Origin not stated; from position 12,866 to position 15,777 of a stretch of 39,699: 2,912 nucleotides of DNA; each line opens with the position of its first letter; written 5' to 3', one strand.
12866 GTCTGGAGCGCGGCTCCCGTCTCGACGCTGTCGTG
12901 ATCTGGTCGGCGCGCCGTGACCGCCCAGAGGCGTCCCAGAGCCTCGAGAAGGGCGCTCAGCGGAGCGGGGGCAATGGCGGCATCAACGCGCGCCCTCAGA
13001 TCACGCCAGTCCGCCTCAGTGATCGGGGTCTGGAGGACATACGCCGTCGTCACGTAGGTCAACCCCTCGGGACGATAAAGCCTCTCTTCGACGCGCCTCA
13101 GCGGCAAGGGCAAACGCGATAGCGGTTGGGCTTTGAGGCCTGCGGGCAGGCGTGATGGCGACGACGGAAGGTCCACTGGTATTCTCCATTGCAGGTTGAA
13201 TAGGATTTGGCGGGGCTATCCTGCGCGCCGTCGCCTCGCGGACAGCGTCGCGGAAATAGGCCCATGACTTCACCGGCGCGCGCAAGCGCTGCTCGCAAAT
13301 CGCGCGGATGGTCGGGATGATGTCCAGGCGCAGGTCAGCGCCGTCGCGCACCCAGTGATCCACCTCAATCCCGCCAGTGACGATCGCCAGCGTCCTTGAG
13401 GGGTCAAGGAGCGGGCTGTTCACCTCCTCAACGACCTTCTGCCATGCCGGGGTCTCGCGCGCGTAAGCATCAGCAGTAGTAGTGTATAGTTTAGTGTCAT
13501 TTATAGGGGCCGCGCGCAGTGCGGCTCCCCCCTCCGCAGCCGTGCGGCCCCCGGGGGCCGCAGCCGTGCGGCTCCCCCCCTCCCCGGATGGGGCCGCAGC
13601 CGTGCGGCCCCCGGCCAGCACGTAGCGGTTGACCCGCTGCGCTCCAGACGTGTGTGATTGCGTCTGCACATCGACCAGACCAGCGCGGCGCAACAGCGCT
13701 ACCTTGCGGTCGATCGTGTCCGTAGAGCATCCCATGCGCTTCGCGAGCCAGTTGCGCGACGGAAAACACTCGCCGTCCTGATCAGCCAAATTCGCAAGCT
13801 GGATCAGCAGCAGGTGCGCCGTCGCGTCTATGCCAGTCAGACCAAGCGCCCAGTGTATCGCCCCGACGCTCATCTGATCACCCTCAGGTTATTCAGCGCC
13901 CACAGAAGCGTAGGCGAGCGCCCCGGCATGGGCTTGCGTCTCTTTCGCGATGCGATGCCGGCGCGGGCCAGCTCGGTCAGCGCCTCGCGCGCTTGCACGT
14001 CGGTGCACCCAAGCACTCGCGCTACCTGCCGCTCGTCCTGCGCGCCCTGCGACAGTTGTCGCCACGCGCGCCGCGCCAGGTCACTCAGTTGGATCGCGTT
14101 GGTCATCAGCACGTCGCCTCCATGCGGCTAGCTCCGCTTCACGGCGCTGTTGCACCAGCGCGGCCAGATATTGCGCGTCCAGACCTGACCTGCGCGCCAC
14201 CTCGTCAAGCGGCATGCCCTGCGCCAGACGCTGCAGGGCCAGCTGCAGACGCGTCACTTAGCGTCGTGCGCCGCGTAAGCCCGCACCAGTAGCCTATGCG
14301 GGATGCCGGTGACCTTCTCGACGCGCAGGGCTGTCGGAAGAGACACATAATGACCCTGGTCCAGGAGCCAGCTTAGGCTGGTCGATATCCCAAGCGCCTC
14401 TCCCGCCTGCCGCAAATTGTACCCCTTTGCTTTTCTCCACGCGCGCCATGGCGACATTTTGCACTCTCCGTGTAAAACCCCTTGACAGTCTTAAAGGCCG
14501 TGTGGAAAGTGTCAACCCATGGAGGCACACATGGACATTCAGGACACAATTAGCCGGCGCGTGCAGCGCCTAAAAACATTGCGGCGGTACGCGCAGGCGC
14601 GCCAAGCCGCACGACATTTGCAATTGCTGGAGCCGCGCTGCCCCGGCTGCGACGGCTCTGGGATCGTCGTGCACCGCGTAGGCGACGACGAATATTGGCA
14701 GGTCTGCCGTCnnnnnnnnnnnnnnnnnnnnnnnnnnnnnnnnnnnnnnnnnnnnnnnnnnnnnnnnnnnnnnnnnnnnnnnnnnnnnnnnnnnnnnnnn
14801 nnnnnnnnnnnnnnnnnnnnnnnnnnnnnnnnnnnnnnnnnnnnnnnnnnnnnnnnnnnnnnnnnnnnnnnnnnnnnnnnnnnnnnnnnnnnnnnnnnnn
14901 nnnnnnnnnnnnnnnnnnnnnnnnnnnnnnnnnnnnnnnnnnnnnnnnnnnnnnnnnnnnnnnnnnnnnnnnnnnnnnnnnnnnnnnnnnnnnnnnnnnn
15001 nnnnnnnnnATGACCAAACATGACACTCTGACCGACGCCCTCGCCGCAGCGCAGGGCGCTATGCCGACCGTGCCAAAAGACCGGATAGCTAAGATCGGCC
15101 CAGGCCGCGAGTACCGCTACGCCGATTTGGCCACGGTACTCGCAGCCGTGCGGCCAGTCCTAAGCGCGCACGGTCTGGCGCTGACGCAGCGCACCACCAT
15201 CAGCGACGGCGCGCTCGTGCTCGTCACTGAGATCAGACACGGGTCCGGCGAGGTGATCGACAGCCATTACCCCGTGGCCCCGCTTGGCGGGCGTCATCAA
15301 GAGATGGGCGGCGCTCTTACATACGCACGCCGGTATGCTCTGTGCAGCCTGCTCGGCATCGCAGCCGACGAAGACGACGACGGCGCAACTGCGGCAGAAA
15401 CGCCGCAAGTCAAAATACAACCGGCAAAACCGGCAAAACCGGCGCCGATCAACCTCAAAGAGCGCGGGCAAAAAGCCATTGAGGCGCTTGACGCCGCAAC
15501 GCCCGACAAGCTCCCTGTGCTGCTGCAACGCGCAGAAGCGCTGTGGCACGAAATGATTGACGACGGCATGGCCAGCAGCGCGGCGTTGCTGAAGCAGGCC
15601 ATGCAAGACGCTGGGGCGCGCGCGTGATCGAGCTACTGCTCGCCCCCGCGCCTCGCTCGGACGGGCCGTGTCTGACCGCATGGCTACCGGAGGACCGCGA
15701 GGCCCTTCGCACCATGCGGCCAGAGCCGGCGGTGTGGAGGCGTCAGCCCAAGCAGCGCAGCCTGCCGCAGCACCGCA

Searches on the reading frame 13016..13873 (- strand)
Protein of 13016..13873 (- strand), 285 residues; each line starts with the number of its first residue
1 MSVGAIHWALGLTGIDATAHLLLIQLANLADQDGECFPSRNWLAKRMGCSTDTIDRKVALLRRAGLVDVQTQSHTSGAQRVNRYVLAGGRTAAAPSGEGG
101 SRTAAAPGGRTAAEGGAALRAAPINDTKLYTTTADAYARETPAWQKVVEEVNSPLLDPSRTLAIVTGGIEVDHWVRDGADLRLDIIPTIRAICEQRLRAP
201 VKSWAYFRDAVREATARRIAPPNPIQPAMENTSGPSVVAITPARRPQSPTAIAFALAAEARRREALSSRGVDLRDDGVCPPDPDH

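Call 112: search_protein_families(library=pfam, proteins=[window:13016-13873:-], max_evalue=0.001)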
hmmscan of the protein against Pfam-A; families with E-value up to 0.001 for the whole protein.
window:13016-13873:- (285 aa): 2 families
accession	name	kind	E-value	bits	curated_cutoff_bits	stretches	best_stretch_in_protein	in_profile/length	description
PF13730.12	HTH_36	-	2e-12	47.2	25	1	15-67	3-55/55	Helix-turn-helix domain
PF21984.2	DnaD_N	-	0.00089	19.8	27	0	15-85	14-82/101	DnaD N-terminal domain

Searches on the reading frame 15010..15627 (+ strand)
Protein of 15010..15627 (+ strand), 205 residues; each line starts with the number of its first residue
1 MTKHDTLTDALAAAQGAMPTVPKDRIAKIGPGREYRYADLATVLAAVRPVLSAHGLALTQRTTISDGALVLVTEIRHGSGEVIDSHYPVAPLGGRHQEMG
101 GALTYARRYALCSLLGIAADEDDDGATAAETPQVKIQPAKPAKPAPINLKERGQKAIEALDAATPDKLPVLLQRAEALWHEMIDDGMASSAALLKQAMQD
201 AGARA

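Call 112: search_protein_families(library=pfam, proteins=[window:15010-15627:+], max_evalue=0.001)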
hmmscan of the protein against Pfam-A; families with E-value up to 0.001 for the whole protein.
window:15010-15627:+ (205 aa): 1 family
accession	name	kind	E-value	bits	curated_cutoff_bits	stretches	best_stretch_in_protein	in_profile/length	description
PF04404.17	ERF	-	1.1e-22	81.1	25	1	9-139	3-139/153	ERF superfamily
